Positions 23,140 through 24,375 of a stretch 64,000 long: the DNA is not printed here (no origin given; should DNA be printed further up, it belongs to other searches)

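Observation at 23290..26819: Orphan TRAP DctQ/DctM pair with large extensions: DctM fused to an unrecognisable ~320-aa C-terminal soluble domain, no DctP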

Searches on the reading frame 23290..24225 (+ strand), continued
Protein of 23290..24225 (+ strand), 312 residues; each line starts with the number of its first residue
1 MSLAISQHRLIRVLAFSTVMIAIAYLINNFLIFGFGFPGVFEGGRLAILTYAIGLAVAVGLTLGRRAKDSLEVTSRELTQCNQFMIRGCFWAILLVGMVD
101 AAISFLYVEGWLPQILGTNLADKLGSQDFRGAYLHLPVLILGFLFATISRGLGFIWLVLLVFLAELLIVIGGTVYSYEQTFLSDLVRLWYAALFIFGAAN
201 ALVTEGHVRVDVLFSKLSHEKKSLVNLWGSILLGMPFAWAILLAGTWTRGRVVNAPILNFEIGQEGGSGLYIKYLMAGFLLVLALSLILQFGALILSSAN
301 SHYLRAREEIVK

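Call 78: fold_search(model_id=the predicted structure, library=pdb)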
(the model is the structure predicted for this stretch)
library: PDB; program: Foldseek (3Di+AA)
matches with E <= 10: 137; with E <= 0.001: 0
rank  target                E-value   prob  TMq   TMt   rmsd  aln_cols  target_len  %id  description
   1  6t1z                  4.2e-01  0.11  0.13  0.12  18.2       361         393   14  LmrP from L. lactis, in an outward-open conformation, bound to Hoechst 33342 (released 2020-07-29)
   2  7qha_A                9.3e-01  0.94  0.31  0.56   5.8       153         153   14  Cryo-EM structure of the Tripartite ATP-independent Periplasmic (TRAP) transporter SiaQM from Photobacterium profundum (released 2022-12-21)
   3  8qae_A                1.1e+00  0.18  0.20  0.23  12.5       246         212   12  X-ray crystal structure of a de novo designed single-chain antiparallel 6-helix alpha-helical barrel, sc-apCC-6-SLLA (released 2024-07-03)
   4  7bcw_A                1.2e+00  0.08  0.15  0.10  25.0       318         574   12  Structure of MsbA in Salipro with ADP vanadate (released 2022-01-12)
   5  7zdu_C                1.2e+00  0.07  0.13  0.09  23.2       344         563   14  Occ(apo/return) conformation of CydDC mutant (E500Q.C) in ATP(CydC)/ATP(CydD) bound state (Dataset-19) (released 2023-04-19)
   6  7zds_C                1.7e+00  0.08  0.17  0.12  24.0       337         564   14  IF(apo/as isolated) conformation of CydDC mutant (E500Q.C) (Dataset-18) (released 2023-04-19)
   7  4s0f_A                1.7e+00  0.06  0.13  0.10  24.9       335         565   13  Crystal structure of the peptidase-containing ABC transporter PCAT1 E648Q mutant complexed with ATPgS in an occluded c (released 2015-07-22)
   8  7zdu_D                1.7e+00  0.07  0.15  0.11  26.8       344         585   14  Occ(apo/return) conformation of CydDC mutant (E500Q.C) in ATP(CydC)/ATP(CydD) bound state (Dataset-19) (released 2023-04-19)
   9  7zdt_D                1.7e+00  0.06  0.14  0.11  26.0       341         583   12  Occ(apo/return) conformation of CydDC mutant (E500Q.C) in ATP(CydC) bound state (Dataset-18) (released 2023-04-19)
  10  7zda_C                1.9e+00  0.09  0.20  0.13  23.4       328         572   14  IF(apo/asym) conformation of CydDC in ADP+Pi(CydC)/ATP(CydD) bound state (Dataset-2) (released 2023-04-19)
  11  9o9d_A                1.9e+00  0.08  0.16  0.11  24.9       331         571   14  Transporter associated with antigen processing (TAP) EQ mutant bound to the viral protein bUL49.5 in the outward-facin (released 2025-09-10)
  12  9jri                  2.0e+00  0.05  0.13  0.12  19.6       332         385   13  outward-open hSLC19A1 + 5-MTHF (released 2025-02-26)
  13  7zdc_D                2.2e+00  0.06  0.15  0.10  26.1       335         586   14  IF(heme/confined) conformation of CydDC in ADP(CydD) bound state (Dataset-3) (released 2023-04-19)
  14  7wiw_A                2.2e+00  0.04  0.13  0.08  25.8       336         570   14  Cryo-EM structure of Mycobacterium tuberculosis irtAB complexed with ATP in an occluded conformation (released 2023-01-25)
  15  7m33_D                2.2e+00  0.03  0.11  0.06  26.6       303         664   16  The structure of Bacillus subtilis BmrCD in the inward-facing conformation bound to Hoechst-33342 and ATP (released 2022-01-05)
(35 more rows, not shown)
